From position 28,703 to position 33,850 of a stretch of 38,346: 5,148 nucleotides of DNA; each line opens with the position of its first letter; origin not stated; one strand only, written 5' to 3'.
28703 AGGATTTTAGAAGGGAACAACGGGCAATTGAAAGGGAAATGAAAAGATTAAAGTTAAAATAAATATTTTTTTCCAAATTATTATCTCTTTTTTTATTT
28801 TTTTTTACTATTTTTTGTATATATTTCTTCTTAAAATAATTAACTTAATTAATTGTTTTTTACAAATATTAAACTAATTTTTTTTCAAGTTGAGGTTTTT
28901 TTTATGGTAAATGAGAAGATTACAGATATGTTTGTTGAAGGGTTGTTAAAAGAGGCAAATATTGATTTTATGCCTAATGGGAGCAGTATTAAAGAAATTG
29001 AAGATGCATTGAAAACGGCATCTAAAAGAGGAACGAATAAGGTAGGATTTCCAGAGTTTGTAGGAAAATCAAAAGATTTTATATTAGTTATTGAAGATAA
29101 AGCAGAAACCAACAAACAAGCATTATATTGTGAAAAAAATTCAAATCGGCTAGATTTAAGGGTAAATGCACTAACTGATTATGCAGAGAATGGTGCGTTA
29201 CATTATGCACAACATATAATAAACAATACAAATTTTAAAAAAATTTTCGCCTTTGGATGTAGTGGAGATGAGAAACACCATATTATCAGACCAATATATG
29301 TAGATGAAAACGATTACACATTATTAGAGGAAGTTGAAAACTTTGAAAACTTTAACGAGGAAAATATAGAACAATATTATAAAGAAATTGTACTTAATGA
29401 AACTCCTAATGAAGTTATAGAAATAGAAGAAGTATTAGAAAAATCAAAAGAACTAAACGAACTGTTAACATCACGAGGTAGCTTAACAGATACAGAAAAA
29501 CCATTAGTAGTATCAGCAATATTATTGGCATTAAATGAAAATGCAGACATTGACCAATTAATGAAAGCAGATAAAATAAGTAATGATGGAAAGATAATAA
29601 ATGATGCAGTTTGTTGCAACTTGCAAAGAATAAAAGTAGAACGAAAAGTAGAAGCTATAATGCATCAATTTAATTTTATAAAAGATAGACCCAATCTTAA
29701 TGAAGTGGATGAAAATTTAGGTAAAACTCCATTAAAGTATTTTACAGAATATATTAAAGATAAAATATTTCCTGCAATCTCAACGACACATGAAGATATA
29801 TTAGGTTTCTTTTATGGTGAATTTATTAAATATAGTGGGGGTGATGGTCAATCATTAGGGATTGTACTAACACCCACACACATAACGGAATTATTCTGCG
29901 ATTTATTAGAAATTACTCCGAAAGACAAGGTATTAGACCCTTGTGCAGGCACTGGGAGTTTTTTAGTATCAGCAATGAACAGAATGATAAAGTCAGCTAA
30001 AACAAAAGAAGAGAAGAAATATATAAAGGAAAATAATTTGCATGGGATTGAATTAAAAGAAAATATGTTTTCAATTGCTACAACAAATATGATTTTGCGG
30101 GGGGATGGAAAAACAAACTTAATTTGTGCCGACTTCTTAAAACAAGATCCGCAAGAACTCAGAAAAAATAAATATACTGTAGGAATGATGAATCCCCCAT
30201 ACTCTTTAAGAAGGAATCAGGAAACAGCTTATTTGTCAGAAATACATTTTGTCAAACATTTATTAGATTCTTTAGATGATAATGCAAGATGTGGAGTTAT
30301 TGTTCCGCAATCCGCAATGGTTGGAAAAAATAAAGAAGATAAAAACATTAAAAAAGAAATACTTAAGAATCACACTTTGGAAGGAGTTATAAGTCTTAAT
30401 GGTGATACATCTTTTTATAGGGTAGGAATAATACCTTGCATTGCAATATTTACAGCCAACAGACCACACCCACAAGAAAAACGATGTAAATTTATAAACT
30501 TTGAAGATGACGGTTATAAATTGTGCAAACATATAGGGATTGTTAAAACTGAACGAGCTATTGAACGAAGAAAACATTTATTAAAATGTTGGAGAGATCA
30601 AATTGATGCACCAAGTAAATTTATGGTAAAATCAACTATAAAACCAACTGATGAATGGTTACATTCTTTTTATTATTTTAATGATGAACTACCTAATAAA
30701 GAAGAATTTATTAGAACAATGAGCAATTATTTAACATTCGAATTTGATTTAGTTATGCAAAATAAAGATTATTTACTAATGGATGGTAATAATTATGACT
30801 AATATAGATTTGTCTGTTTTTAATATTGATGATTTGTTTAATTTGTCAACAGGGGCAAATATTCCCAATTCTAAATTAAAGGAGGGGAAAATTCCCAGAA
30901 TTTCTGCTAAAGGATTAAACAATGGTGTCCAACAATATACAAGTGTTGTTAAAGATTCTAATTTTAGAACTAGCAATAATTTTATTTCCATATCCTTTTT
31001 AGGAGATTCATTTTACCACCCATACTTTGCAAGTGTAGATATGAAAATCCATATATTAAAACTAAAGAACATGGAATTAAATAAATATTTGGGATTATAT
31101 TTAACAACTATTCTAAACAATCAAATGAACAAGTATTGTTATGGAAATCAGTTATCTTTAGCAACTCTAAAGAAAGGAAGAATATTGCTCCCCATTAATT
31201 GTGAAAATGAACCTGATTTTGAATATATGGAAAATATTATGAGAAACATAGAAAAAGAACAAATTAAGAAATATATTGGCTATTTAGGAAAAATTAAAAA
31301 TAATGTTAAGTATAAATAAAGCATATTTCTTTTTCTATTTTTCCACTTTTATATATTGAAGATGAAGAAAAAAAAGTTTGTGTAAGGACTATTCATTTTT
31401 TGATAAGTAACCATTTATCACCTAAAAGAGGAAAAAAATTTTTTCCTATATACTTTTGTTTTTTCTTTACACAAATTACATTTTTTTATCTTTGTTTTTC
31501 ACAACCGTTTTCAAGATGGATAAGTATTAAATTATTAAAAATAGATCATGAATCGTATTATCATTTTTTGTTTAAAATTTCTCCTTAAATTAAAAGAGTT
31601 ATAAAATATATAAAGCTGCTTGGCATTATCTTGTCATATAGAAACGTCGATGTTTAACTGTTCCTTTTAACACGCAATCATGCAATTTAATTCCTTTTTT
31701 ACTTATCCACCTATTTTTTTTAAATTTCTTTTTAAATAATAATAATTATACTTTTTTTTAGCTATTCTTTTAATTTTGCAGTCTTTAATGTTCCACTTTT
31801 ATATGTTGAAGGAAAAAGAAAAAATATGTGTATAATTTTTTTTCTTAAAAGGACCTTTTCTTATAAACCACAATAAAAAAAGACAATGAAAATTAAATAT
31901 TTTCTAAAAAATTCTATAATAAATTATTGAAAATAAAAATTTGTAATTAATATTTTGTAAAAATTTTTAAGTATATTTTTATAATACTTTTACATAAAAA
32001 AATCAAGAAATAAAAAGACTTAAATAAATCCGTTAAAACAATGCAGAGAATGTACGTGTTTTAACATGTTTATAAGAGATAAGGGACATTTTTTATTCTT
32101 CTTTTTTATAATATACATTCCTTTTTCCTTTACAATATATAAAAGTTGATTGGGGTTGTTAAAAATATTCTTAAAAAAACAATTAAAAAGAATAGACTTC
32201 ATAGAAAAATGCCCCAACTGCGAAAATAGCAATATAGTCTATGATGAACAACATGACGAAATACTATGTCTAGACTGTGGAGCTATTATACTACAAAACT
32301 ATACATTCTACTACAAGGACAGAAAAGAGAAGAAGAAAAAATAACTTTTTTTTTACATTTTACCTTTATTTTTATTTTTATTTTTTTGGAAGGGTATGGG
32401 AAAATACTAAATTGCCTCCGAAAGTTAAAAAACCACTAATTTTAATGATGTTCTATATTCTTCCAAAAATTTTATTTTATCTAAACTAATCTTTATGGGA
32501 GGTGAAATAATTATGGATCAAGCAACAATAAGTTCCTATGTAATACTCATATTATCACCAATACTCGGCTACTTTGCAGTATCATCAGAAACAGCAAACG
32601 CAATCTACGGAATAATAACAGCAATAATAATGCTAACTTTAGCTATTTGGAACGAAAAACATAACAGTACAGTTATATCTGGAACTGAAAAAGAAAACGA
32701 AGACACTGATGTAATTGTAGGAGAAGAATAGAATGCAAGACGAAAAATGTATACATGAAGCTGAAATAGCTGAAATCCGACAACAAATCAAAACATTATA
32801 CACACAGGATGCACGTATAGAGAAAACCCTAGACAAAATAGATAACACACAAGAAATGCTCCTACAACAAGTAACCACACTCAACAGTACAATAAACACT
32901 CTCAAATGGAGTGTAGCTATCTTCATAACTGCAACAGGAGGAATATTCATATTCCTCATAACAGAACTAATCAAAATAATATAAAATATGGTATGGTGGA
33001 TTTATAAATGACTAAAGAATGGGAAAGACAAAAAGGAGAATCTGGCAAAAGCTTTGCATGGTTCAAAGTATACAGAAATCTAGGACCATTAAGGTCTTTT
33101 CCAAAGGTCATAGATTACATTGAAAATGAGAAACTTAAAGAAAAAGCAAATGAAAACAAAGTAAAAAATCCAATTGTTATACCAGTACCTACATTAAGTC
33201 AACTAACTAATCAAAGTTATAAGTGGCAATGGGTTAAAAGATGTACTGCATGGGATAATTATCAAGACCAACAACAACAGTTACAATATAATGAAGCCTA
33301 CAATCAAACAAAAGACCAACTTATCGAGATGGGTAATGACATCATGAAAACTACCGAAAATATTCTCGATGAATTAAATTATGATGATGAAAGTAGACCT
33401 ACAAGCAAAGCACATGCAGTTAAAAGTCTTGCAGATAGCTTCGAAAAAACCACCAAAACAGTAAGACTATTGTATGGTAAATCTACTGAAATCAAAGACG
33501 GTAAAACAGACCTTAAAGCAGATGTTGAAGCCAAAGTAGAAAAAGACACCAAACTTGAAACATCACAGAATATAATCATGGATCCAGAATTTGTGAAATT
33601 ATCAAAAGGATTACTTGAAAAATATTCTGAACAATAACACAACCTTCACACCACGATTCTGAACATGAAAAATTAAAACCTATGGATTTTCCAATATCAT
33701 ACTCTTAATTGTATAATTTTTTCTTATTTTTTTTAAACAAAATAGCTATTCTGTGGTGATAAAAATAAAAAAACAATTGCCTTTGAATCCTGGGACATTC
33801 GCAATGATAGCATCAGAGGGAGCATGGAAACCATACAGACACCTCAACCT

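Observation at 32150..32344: Ribbon-only TFB/TFIIB mimic encoded just upstream of the late genes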

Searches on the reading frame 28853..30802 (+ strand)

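Call 59: search_protein_families(library=pfam, proteins=[window:28853-30802:+], max_evalue=0.01)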
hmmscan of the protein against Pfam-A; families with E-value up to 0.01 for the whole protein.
window:28853-30802:+ (649 aa): 4 families
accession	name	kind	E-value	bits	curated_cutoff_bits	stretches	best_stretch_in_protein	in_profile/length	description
PF02384.22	N6_Mtase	-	5.2e-34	118.4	20.4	1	314-580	3-275/311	N-6 DNA Methylase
PF01170.24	UPF0020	-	9.1e-06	25.9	22.3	1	351-510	23-192/197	RMKL-like, methyltransferase domain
PF20473.4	MmeI_Mtase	-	1.2e-05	25.1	27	1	357-415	20-84/259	MmeI, DNA-methyltransferase domain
PF07669.17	Eco57I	-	6.1e-05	23.6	25.3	1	388-519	31-169/171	Eco57I restriction-modification methylase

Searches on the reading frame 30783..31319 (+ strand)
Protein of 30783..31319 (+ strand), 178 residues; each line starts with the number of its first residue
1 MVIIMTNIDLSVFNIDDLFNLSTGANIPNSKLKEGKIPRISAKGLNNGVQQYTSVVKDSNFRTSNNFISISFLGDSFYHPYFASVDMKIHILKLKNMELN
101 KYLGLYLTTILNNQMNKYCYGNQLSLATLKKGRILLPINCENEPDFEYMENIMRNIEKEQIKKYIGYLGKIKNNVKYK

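Call 59: search_protein_families(library=pfam, proteins=[window:30783-31319:+], max_evalue=0.01)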
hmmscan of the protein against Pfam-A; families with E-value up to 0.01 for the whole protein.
window:30783-31319:+ (178 aa): 2 families
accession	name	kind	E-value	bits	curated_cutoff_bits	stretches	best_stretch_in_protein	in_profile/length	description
PF01420.25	Methylase_S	-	5.4e-15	56.4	22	1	9-162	3-163/168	Type I restriction modification DNA specificity domain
PF07954.16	DUF1689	-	0.0011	19.7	25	1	50-168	24-127/148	Protein of unknown function (DUF1689)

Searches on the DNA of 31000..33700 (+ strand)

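Call 6: search_dna_similar(query=window:31300-33700:+, collection=phages, mode=distant, max_rows=20)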
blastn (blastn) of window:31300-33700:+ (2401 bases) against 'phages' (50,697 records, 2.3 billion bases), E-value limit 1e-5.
Records with a match: 1; places in all: 1; records where one place covers at least 80% of the query: 0.
Best place of each record, by identity: 80-90% 1.
By first word of the organism name: Methanobrevibacter 1.
By host as written in the record: Methanobrevibacter smithii ATCC 35061 (PS) 1.
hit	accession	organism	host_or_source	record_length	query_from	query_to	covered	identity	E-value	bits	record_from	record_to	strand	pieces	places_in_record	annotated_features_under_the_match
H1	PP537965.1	Methanobrevibacter smithii tailed virus 1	Methanobrevibacter smithii ATCC 35061 ...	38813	1709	1785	3%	81.8%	4e-11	77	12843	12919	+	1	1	putative terminase small subunit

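Call 16: search_rna_families(source=window, start=31000, end=32800, threshold=evalue, max_evalue=1)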
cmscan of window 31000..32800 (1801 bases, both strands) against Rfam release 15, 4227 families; matches with E-value up to 1: 0.
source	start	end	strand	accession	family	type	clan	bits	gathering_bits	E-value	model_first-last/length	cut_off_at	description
